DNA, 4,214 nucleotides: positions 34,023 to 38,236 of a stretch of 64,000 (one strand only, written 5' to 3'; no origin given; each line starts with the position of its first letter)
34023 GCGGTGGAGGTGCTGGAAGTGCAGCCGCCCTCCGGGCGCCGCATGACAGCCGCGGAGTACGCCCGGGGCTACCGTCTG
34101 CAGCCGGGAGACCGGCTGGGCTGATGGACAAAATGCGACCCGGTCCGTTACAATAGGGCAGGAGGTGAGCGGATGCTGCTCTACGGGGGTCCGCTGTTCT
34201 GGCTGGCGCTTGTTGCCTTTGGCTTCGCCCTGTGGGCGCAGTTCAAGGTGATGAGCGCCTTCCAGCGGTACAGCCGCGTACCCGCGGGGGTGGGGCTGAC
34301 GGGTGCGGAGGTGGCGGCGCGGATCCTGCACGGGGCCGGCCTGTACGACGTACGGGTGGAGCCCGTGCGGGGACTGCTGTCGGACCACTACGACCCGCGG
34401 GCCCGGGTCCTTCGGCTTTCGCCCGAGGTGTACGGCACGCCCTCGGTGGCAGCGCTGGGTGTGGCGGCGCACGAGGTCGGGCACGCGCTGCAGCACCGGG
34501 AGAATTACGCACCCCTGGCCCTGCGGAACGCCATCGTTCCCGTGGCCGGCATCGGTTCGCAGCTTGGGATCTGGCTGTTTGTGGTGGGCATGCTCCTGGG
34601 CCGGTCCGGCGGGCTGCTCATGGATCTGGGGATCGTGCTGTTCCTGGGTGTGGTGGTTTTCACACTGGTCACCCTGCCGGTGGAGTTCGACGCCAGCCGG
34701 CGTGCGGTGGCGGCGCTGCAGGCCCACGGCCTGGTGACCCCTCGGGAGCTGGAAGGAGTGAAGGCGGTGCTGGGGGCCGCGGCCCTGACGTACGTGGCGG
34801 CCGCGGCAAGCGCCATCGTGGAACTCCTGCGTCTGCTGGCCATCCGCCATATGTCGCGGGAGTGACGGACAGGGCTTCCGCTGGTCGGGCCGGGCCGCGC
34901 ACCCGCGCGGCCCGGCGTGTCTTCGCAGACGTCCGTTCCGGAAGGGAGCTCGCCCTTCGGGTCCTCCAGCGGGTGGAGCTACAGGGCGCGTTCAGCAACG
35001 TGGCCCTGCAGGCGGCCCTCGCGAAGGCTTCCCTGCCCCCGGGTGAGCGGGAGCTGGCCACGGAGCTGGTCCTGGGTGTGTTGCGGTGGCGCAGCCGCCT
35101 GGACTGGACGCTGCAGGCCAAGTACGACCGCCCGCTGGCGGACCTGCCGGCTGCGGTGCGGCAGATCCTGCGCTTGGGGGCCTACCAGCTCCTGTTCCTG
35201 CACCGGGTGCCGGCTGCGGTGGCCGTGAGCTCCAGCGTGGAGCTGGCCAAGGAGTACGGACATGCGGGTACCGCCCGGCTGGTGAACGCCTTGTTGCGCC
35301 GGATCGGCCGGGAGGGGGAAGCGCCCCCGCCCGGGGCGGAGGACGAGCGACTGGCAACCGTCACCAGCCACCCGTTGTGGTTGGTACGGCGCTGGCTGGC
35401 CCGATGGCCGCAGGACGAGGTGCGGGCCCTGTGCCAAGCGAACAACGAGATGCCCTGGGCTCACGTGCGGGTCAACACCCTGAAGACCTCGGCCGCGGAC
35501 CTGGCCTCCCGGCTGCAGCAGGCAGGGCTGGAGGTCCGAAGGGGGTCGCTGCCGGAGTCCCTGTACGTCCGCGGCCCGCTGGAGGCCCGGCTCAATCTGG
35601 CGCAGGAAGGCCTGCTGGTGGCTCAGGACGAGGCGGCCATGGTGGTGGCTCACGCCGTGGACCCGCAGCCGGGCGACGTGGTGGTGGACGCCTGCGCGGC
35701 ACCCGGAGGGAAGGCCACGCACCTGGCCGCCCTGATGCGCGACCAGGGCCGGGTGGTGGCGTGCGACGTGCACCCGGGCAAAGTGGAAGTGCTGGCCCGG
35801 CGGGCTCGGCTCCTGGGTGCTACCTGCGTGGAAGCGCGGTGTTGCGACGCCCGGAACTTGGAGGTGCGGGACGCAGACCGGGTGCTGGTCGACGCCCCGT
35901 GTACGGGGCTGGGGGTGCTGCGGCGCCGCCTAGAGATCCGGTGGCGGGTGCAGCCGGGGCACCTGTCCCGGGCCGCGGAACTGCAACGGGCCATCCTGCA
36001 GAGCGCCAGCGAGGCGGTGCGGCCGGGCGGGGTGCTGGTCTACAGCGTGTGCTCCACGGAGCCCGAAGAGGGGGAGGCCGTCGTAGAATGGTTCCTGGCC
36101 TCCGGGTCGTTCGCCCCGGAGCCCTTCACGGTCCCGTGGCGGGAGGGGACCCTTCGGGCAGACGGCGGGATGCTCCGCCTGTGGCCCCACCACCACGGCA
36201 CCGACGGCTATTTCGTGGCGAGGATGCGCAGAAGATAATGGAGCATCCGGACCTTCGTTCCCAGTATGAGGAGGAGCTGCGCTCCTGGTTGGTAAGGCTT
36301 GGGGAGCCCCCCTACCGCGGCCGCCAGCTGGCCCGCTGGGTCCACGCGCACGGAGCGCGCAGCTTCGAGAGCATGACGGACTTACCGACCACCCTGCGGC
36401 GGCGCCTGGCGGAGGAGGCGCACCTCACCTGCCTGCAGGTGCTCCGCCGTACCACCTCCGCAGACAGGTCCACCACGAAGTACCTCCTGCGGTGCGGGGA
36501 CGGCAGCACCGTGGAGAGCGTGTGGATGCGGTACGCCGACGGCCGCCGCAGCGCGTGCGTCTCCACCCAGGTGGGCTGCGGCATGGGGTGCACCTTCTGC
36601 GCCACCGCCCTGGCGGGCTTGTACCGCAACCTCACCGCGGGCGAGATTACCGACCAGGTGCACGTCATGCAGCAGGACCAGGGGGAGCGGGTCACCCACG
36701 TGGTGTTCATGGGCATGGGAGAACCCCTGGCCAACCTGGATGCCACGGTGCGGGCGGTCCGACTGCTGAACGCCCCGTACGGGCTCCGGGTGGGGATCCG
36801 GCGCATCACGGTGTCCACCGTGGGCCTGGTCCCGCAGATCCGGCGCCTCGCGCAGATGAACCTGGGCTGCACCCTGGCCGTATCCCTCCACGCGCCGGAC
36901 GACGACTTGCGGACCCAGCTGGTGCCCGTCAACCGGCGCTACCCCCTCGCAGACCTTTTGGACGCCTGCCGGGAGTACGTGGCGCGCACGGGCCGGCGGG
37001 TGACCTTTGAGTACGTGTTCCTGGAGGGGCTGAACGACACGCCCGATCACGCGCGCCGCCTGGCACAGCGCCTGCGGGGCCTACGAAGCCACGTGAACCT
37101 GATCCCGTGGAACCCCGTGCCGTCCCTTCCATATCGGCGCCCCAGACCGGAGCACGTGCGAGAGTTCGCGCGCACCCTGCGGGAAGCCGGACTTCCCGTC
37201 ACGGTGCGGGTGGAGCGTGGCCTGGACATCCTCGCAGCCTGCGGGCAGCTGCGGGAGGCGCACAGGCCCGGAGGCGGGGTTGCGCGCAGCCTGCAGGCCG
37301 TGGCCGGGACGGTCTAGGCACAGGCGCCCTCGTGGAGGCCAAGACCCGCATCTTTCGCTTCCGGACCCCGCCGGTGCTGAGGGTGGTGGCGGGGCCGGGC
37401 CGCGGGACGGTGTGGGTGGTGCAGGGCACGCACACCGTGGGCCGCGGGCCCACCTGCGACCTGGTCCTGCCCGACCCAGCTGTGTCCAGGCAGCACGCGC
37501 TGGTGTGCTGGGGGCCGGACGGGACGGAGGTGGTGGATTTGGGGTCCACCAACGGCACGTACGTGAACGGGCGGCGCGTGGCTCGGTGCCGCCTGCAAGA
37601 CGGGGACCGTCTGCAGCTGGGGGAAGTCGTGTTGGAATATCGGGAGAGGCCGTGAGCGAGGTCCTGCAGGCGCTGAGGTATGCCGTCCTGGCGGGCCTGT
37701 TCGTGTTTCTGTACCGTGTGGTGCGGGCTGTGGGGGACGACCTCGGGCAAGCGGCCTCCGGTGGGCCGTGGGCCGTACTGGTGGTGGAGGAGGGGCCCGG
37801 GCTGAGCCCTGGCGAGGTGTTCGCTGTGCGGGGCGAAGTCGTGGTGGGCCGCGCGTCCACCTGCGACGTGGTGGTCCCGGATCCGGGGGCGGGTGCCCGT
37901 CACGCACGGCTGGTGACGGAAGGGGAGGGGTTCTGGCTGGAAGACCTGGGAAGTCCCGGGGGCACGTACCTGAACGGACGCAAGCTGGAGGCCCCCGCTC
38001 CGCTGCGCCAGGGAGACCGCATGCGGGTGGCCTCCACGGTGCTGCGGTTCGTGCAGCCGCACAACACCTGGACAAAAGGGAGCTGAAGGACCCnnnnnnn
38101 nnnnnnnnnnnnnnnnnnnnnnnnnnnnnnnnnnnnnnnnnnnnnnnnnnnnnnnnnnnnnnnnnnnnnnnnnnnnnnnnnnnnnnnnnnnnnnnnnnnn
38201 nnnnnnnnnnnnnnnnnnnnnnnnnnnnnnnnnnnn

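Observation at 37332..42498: Actinobacterial-style FHA-FHA-SEDS-PBP-PASTA-kinase module at the Firmicutes prpC-prkC position, with no PP2C phosphatase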

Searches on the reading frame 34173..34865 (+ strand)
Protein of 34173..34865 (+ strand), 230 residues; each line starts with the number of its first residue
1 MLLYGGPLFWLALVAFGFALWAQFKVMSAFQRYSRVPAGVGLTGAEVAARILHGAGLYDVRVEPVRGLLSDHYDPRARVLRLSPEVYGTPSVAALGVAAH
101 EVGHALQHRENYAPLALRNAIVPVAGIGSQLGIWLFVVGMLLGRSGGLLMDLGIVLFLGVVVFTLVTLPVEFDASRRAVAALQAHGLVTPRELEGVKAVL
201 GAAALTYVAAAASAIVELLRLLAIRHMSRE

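Call 7: search_protein_families(library=pfam, proteins=[window:34173-34865:+], max_evalue=0.01)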
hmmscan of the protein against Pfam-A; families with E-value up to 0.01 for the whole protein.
window:34173-34865:+ (230 aa): 1 family
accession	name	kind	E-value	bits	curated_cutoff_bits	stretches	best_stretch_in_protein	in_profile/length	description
PF04298.18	Zn_peptidase_2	-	1.7e-87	292.9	27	1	9-224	2-216/218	Putative neutral zinc metallopeptidase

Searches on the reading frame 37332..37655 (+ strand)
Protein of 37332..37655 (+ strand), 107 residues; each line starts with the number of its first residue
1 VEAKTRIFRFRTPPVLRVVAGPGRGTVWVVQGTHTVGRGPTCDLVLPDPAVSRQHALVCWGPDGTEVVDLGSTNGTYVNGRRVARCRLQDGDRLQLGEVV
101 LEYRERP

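Call 7: search_protein_families(library=pfam, proteins=[window:37332-37655:+], max_evalue=0.01)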
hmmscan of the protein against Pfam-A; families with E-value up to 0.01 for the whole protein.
window:37332-37655:+ (107 aa): 2 families
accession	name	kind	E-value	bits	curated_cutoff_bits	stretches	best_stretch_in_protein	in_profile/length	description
PF00498.31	FHA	-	2.2e-23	82.9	20.7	1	35-97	2-67/67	FHA domain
PF16697.10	Yop-YscD_cpl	-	4e-17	62.7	33.2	1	17-102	1-89/94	Inner membrane component of T3SS, cytoplasmic domain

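Call 39: search_protein_families(library=ncbifam, proteins=[window:37332-37655:+], max_evalue=0.001)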
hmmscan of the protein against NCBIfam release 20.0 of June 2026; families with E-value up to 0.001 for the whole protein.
window:37332-37655:+ (107 aa): 7 families
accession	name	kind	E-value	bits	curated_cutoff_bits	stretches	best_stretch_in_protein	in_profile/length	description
NF052573.1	HisKinEspAMyxo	equivalog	7e-17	60.7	1400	1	29-100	43-115/755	serine histidine kinase EspA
NF033760.1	gliding_GltG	equivalog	1.7e-16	59.9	650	1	36-102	28-95/650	adventurous gliding motility protein GltG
NF049868.1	FhaB_Rv0019c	equivalog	1.1e-15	58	125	1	12-102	65-157/158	FHA domain-containing protein FhaB/FipA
NF041660.2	oxygluDhInhib_OdhI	equivalog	2.4e-15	56.6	200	1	16-101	39-125/130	oxoglutarate dehydrogenase inhibitor Odhl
TIGR03354.1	VI_FHA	hypoth_equivalog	4.4e-13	49.8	120.25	1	31-102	23-100/420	type VI secretion system-associated FHA domain protein TagH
TIGR02500.1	type_III_yscD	equivalog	8.6e-07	28.2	86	1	16-64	3-52/413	type III secretion system inner membrane ring subunit SctD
NF052403.1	ESX1TransRegEspM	equivalog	3.1e-05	23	550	1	13-98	10-94/367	ESX-1 type VII secretion system transcriptional regulator EspM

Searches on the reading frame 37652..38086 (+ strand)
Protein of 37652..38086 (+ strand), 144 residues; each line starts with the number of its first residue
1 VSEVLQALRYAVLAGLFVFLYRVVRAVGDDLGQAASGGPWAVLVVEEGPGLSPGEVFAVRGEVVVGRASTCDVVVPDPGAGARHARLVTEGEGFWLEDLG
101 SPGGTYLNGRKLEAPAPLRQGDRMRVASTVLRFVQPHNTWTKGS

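Call 7: search_protein_families(library=pfam, proteins=[window:37652-38086:+], max_evalue=0.01)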
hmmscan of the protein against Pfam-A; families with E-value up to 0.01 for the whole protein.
window:37652-38086:+ (144 aa): 2 families
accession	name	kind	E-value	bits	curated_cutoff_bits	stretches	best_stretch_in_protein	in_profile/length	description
PF00498.31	FHA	-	7.8e-17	61.9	20.7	1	63-125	1-65/67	FHA domain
PF16697.10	Yop-YscD_cpl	-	1.8e-13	51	33.2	1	57-136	12-93/94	Inner membrane component of T3SS, cytoplasmic domain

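Call 39: search_protein_families(library=ncbifam, proteins=[window:37652-38086:+], max_evalue=0.001)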
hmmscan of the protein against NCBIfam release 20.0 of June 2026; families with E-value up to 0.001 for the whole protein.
window:37652-38086:+ (144 aa): 5 families
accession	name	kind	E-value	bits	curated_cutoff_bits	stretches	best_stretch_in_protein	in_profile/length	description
NF049868.1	FhaB_Rv0019c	equivalog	1.3e-22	80.6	125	1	42-132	68-157/158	FHA domain-containing protein FhaB/FipA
NF052573.1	HisKinEspAMyxo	equivalog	1.2e-13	50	1400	1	37-134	22-120/755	serine histidine kinase EspA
TIGR03354.1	VI_FHA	hypoth_equivalog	1.8e-09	37.9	120.25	1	59-131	22-99/420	type VI secretion system-associated FHA domain protein TagH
NF041660.2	oxygluDhInhib_OdhI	equivalog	7.1e-09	35.6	200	1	40-134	36-128/130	oxoglutarate dehydrogenase inhibitor Odhl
NF033760.1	gliding_GltG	equivalog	4.8e-05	22.1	650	1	64-137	27-100/650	adventurous gliding motility protein GltG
